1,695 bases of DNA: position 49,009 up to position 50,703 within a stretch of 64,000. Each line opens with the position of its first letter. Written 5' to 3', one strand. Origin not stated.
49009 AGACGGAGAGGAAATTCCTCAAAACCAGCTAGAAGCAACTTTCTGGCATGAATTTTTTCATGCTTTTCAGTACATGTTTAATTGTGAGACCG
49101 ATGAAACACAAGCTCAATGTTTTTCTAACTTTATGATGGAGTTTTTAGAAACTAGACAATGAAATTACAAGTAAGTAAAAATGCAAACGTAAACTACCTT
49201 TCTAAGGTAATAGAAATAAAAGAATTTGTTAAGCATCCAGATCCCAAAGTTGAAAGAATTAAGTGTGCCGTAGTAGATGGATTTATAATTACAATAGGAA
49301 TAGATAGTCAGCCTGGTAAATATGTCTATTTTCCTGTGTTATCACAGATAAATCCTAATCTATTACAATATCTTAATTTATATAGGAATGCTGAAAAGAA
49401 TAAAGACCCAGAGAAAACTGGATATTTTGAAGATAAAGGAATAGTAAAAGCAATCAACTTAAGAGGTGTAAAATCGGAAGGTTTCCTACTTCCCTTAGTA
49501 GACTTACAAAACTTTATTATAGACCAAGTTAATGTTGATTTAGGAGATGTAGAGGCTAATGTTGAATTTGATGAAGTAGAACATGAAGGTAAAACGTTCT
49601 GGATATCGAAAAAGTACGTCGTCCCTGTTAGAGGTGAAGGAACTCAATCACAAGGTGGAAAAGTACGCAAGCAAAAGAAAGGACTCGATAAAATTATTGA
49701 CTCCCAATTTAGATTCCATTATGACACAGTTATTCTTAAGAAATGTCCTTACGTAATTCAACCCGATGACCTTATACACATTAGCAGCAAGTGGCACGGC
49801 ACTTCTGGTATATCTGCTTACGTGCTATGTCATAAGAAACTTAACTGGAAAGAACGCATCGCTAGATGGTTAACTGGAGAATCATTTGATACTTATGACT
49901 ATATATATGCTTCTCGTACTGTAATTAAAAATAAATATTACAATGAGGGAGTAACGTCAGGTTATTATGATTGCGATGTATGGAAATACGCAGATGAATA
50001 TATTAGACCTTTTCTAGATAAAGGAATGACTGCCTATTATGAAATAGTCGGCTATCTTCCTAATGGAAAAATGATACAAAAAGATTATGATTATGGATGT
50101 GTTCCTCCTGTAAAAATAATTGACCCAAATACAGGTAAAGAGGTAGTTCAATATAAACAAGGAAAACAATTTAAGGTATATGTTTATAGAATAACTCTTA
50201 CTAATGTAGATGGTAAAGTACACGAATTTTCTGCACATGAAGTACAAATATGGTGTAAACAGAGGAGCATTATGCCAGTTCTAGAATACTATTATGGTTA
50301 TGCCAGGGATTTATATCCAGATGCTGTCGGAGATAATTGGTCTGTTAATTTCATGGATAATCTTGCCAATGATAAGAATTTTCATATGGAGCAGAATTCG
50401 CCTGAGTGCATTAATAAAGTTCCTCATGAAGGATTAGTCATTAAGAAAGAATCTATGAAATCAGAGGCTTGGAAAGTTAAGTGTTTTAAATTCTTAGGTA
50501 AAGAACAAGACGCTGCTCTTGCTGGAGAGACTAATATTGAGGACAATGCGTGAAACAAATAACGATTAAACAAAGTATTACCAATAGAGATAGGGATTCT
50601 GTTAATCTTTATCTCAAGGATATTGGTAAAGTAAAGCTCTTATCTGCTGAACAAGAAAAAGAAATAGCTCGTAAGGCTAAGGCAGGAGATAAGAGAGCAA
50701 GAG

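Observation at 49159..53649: RNA repair module: Rnl2-like RNA ligase candidate plus bifunctional polynucleotide kinase/phosphatase, next to the DNA ligase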

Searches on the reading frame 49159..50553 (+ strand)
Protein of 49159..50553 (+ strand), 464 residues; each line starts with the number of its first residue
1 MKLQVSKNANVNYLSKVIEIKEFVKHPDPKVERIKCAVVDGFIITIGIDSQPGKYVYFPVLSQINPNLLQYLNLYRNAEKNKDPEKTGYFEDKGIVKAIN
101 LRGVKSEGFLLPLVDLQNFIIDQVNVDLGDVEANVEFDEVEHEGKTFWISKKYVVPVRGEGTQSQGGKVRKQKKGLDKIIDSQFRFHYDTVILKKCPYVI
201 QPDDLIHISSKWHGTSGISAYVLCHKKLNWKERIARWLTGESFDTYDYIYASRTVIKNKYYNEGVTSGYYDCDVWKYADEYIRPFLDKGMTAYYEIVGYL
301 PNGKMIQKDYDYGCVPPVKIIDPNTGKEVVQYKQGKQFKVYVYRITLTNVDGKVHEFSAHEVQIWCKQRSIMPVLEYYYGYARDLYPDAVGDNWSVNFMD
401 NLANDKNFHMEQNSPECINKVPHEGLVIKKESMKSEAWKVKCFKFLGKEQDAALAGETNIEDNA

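Call 3: search_protein_families(library=pfam, proteins=[window:49159-50553:+], max_evalue=0.1)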
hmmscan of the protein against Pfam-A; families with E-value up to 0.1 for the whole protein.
window:49159-50553:+ (464 aa): 3 families
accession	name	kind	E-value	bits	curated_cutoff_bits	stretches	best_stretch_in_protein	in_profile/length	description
PF09414.15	RNA_ligase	-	0.0044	17.6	27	1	330-444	79-169/171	RNA ligase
PF10625.14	UspB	-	0.017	15.5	28.6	0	157-199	44-86/107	Universal stress protein B (UspB)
PF21189.3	PHA02142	-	0.07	14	27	0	27-113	12-92/92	PHA02142 OB-fold domain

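Call 4: search_protein_families(library=phrogs, proteins=[window:49159-50553:+], max_evalue=0.01)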
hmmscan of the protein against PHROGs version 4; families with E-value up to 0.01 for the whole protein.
window:49159-50553:+ (464 aa): 1 family
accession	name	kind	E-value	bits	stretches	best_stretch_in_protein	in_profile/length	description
phrog_968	-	DNA, RNA and nucleotide metabolism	6.4e-35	121.8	1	8-451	4-394/398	RNA ligase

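Call 5: search_solved_structures(query=window:49159-50553:+, max_evalue=10, show_alignments=3)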
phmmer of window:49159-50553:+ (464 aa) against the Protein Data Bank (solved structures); distinct sequences matched with E-value up to 10: 2.
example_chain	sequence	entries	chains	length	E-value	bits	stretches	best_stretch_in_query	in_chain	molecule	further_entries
8un1_B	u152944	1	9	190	0.77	11.4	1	52-92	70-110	T33-ml23-redesigned-tandem-BMC-T-fold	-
8uf0_B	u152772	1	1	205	0.88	11.2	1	52-92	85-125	T33-ml23-redesigned-tandem-BMC-T-fold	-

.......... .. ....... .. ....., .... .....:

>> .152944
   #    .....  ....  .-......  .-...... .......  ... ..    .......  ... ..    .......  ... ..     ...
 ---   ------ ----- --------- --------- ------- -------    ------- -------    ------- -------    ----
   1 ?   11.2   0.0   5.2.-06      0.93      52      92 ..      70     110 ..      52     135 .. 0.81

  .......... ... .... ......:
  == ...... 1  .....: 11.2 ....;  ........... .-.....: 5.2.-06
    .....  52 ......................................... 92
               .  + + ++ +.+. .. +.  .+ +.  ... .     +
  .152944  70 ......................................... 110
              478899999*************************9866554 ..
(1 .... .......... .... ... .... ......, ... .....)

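Call 6: search_protein_families(library=ncbifam, proteins=[window:49159-50553:+], max_evalue=0.1)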
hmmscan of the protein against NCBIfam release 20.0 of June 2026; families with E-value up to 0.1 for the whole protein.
window:49159-50553:+ (464 aa): 1 family
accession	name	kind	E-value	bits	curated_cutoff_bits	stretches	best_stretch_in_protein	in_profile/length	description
NF003435.0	PRK04960.1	equivalog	0.056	13.7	126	0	157-199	44-86/111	universal stress protein UspB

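Call 7: search_dna_similar(query=window:49159-50553:+, collection=phages, mode=protein, max_rows=30)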
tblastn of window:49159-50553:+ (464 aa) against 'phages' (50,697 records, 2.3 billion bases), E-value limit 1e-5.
Records with a match: 379; places in all: 380; records where one place covers at least 80% of the query: 353.
Best place of each record, by identity: <60% 379.
By first word of the organism name: Mycobacterium 296; Microbacterium 27; Gordonia 22; Prevotella 15; Bacillus 8; Synechococcus 2; Alishewanella 2; Bacteriophage 1; Nitratidesulfovibrio 1; Desulfovibrio 1; and 4 more.
By host as written in the record: Mycobacterium smegmatis mc2 155 208; Mycobacterium smegmatis mc#155 47; Mycobacterium smegmatis mc2155 20; Gordonia terrae 3612 20; Prevotella sp. 15; Microbacterium foliorum NRRL B-24224 SEA 9; Microbacterium foliorum NRRL B-24224 8; Mycobacterium sp. 7; and 23 more.
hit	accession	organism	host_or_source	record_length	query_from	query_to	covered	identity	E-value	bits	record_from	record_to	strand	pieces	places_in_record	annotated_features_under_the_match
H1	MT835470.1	Bacteriophage sp.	human fecal samples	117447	1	463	100%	49.6%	1e-138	445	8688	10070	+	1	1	record has no annotation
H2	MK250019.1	Prevotella phage Lak-A2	Prevotella sp.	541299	1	462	100%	48.7%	2e-143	459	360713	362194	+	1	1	record has no annotation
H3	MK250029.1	Prevotella phage Lak-C1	Prevotella sp.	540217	1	462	100%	48.5%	7e-143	457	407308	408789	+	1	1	record has no annotation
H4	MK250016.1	Prevotella phage Lak-A1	Prevotella sp.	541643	1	462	100%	47.9%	9e-139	446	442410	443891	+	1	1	record has no annotation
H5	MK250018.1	Prevotella phage Lak-A1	Prevotella sp.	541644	1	462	100%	47.9%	9e-139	446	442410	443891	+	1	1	record has no annotation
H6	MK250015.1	Prevotella phage Lak-A1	Prevotella sp.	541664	1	462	100%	47.9%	9e-139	446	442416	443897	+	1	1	record has no annotation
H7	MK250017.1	Prevotella phage Lak-A1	Prevotella sp.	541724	1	462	100%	47.9%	9e-139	446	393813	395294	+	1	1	record has no annotation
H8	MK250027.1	Prevotella phage Lak-B8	Prevotella sp.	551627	1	462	100%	47.7%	8e-141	451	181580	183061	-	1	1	record has no annotation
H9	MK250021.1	Prevotella phage Lak-B2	Prevotella sp.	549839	1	462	100%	47.7%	2e-140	451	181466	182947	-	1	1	record has no annotation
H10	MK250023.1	Prevotella phage Lak-B4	Prevotella sp.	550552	1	462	100%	47.7%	2e-140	451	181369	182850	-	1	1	record has no annotation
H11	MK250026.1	Prevotella phage Lak-B7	Prevotella sp.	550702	1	462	100%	47.7%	2e-140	451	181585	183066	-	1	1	record has no annotation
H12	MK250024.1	Prevotella phage Lak-B5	Prevotella sp.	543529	1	462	100%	47.3%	5e-141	452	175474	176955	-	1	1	record has no annotation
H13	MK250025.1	Prevotella phage Lak-B6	Prevotella sp.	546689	1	462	100%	47.3%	5e-141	452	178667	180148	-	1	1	record has no annotation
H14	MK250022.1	Prevotella phage Lak-B3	Prevotella sp.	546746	1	462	100%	47.3%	5e-141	452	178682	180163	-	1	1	record has no annotation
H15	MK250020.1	Prevotella phage Lak-B1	Prevotella sp.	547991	1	462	100%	47.3%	5e-141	452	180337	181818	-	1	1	record has no annotation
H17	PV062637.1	Nitratidesulfovibrio phage SRB7757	Nitratidesulfovibrio vulgaris ATCC7757 ...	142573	3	445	95%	35.6%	6e-67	238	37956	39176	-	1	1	record has no annotation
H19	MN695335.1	Synechococcus phage B23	Synechoccus sp.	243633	3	449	96%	34.7%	3e-76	265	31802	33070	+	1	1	hypothetical protein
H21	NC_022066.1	Mycobacterium phage Redno2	Mycobacterium smegmatis mc2 155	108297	3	464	100%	27.5%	8e-29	126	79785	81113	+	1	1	151: RNA ligase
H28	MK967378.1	Gordonia phage Trax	Gordonia terrae 3612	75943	1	464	100%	27.1%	1e-30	132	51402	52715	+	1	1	83: RNA ligase | 82: hypothetical protein | 84: phosphoribosyl pyrophosphate transferase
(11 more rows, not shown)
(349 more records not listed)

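Call 8: find_homologous_proteins(query=window:49159-50553:+, max_evalue=0.001)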
Query window:49159-50553:+ (464 aa): 1910 proteins with E <= 0.001 among 5309 candidates; the best 120 are listed.
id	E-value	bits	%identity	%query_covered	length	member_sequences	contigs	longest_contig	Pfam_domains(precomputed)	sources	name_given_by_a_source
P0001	0.0e+0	1043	95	100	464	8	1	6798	-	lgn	-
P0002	3.3e-270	915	81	100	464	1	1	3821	-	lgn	-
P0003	1.8e-265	899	81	100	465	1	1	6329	-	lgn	-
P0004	5.1e-264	894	81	100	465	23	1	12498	-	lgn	-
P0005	8.6e-264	893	81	100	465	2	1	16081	-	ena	-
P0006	8.7e-263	890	81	100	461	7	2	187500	-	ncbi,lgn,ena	-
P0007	8.7e-262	887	81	100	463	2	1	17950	-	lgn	-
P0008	5.1e-259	878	78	100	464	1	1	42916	-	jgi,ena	-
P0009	1.7e-258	876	79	100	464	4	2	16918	-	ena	-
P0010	3.1e-258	875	80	100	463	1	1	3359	-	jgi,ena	-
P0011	5.6e-258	874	78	100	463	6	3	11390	-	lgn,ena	-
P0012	2.0e-257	872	80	100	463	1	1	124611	-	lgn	-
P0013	1.6e-255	866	78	100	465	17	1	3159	-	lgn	-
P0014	1.2e-254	863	77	100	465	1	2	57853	-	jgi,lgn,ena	-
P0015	4.5e-254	861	78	100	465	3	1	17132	-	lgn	-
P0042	1.3e-202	692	65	100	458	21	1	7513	PF09414.16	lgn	-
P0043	1.5e-202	691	63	100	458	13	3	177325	-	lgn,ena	-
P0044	6.0e-202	689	63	100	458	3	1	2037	PF09414.16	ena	-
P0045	7.0e-202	689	64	100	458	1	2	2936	PF09414.16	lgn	-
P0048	1.5e-198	678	62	100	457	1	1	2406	PF09414.16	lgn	-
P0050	2.9e-198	677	64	100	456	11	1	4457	PF09414.16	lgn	-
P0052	6.9e-197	673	63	100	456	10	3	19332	PF09414.16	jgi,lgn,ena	-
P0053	2.0e-196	671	63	100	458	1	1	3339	PF09414.16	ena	-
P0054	3.3e-196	671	61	100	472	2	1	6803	PF09414.16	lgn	-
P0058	2.2e-193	661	61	100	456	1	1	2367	PF09414.16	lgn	-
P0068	6.6e-189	647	60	100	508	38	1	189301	PF09414.16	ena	-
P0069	1.5e-188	645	62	100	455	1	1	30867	PF09414.16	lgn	-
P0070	3.4e-188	644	62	100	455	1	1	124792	PF09414.16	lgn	-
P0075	2.4e-187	641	61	100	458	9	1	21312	PF09414.16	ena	-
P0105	7.7e-186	636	61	100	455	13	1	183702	PF09414.16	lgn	-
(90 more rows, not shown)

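Call 18: search_protein_representatives(protein=window:49159-50553:+)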
Query: 464 residues. Proteins with E-value up to 0.001 (for the whole library): 1820; up to 1e-10: 1288; up to 1e-30: 468. The best 150 are listed.
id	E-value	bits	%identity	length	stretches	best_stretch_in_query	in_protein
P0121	9.7e-161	551.9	58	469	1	1-463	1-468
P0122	3.6e-114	398.4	49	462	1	1-463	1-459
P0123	3.5e-110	385.2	47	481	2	239-463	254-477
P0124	1.5e-108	379.8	47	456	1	3-462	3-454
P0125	3.5e-107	375.3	60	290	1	1-292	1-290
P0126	2.0e-106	372.8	45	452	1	5-461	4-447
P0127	1.0e-105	370.5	47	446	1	5-452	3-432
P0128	5.2e-103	361.6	47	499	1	2-462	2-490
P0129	5.5e-101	354.9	43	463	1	1-462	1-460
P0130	1.4e-99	350.3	56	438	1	1-308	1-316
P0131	4.3e-97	342.1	63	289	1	190-463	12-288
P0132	5.1e-92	325.3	47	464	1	6-461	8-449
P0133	5.4e-92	325.2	44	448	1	6-463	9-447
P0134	1.4e-91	323.9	44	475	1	9-463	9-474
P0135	4.3e-89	315.7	47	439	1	6-463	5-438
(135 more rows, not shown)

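Call 20: search_solved_structures(query=A1, max_evalue=10, show_alignments=4)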
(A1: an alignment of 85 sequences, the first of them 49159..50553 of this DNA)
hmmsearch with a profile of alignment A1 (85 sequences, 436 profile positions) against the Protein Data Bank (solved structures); distinct sequences matched with E-value up to 10: 37.
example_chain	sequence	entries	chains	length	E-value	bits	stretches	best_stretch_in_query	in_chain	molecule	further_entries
6vt5_A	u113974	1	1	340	1.4e-07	33.8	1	13-124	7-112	RNA Ligase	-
5cot_A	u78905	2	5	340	1.5e-07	33.7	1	13-124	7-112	Naegleria gruberi RNA ligase | RNA ligase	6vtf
6vt9_A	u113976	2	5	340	1.5e-07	33.7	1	13-124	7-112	RNA ligase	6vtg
6vt4_A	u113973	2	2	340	1.6e-07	33.6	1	13-124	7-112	RNA Ligase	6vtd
6vt1_A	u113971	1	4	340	2e-07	33.3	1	13-124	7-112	RNA Ligase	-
5cou_A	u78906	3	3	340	2.4e-07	33.1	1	13-124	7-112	Naegleria gruberi RNA ligase | RNA ligase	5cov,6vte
6vt0_A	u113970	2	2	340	2.4e-07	33.1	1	13-124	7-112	RNA Ligase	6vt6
6vt3_A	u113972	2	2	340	1e-06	31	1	13-124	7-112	RNA Ligase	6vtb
6vt8_A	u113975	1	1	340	1.2e-06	30.7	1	13-124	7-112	RNA Ligase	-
2hvq_A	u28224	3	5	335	1.5e-06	30.5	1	275-423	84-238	Hypothetical 37.6 kDa protein in Gp24-hoc intergenic region | T4 RNA ligase 2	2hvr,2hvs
1s68_A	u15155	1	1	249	2.9e-06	29.5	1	274-423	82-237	RNA Ligase 2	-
6fdm_A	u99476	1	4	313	0.17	13.8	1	172-273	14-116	Serine/threonine-protein kinase RIO2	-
7vbt_A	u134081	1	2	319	0.18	13.7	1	172-273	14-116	Serine/threonine-protein kinase RIO2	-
6fdn_A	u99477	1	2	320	0.18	13.7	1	172-273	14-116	Serine/threonine-protein kinase RIO2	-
6hk6_A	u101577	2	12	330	0.18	13.7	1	171-273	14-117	Serine/threonine-protein kinase RIO2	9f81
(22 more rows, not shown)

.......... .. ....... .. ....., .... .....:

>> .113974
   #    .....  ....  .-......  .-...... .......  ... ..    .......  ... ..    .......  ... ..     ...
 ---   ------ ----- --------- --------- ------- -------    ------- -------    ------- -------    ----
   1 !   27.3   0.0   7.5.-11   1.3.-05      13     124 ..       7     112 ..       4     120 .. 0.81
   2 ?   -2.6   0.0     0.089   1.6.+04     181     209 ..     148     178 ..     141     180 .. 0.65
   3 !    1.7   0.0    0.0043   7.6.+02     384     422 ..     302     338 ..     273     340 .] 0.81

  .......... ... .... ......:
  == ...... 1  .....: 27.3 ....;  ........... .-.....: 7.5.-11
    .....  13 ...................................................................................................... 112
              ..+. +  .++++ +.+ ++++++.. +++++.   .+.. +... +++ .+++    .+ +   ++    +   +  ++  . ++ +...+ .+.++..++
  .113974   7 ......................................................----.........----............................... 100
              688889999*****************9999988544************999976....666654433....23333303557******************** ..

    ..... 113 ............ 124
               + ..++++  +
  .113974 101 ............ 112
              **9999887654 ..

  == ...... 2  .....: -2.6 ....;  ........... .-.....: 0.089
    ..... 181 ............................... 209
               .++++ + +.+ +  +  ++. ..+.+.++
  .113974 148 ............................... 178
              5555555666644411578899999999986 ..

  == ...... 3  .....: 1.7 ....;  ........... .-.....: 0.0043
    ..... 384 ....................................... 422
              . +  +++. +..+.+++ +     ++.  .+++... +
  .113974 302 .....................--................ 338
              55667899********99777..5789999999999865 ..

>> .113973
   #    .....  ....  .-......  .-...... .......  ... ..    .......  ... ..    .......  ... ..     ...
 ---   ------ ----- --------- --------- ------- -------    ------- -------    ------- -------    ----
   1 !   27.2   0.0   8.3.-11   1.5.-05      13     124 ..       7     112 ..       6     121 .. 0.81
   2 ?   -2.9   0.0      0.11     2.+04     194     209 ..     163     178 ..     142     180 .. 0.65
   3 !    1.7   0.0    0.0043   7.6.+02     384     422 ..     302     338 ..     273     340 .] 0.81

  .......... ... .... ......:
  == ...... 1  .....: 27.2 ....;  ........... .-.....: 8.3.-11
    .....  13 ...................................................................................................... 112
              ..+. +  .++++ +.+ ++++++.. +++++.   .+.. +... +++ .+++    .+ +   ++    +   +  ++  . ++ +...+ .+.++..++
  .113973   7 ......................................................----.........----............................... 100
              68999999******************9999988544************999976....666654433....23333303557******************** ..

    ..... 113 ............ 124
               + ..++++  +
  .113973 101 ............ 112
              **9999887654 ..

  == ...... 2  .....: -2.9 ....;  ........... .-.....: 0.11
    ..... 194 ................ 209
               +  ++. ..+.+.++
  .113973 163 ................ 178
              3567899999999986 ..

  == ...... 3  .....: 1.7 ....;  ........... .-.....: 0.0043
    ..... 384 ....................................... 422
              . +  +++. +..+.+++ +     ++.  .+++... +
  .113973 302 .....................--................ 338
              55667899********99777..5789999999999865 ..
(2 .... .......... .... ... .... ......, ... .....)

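Call 22: find_encoding_contigs(protein=window:49159-50553:+, flank=10000, max_places=4)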
Protein window:49159-50553:+ (464 aa): 3 contigs read that carry it; 1 place shown.
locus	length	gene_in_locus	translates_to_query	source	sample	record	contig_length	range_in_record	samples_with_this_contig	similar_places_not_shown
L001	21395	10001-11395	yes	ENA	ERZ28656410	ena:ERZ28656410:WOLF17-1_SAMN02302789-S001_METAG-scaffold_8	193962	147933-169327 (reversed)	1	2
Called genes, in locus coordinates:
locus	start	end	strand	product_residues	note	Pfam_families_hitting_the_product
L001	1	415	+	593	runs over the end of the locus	PF03477:ATP-cone, PF13597:NRDD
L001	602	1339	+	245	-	PF13392:HNH_3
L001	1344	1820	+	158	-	PF13597:NRDD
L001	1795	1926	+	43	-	-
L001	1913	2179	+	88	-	-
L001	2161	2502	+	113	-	-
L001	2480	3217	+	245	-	PF00149:Metallophos, PF12850:Metallophos_2 (weak)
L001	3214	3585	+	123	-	-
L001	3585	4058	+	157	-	-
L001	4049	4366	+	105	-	-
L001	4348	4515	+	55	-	-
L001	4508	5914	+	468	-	PF05970:PIF1, PF13604:AAA_30, PF13245:AAA_19, PF01443:Viral_helicase1 (faint), PF13538:UvrD_C_2 (weak)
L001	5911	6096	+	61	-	-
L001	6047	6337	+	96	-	-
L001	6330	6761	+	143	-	PF22769:DCD, PF00692:dUTPase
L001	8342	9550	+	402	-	PF01068:DNA_ligase_A_M, PF09414:RNA_ligase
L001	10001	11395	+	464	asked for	-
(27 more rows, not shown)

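Call 23: find_encoding_contigs(protein=P0043, flank=10000, max_places=2)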
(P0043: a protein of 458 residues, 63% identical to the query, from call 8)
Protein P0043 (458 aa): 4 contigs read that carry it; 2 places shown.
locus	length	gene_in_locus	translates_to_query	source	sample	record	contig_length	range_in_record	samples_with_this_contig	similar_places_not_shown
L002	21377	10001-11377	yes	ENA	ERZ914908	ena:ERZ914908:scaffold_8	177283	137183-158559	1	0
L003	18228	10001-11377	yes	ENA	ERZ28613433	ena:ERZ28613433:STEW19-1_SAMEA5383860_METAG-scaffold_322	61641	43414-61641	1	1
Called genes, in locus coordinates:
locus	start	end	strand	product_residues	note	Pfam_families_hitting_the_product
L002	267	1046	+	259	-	-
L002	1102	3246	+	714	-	PF03477:ATP-cone, PF13597:NRDD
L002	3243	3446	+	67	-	-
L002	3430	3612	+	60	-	-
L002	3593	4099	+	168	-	PF13353:Fer4_12 (weak)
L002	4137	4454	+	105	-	-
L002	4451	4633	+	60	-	-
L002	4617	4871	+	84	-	-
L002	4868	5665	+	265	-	PF00149:Metallophos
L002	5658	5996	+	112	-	-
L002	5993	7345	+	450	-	PF05970:PIF1, PF13245:AAA_19, PF13604:AAA_30, PF09848:SLFN-g3_helicase (weak), PF13538:UvrD_C_2 (weak)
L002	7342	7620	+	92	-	-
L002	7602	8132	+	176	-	PF22769:DCD, PF00692:dUTPase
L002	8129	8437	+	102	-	-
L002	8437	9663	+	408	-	PF01068:DNA_ligase_A_M, PF09414:RNA_ligase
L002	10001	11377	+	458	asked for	-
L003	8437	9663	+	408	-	PF01068:DNA_ligase_A_M, PF09414:RNA_ligase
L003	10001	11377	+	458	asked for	-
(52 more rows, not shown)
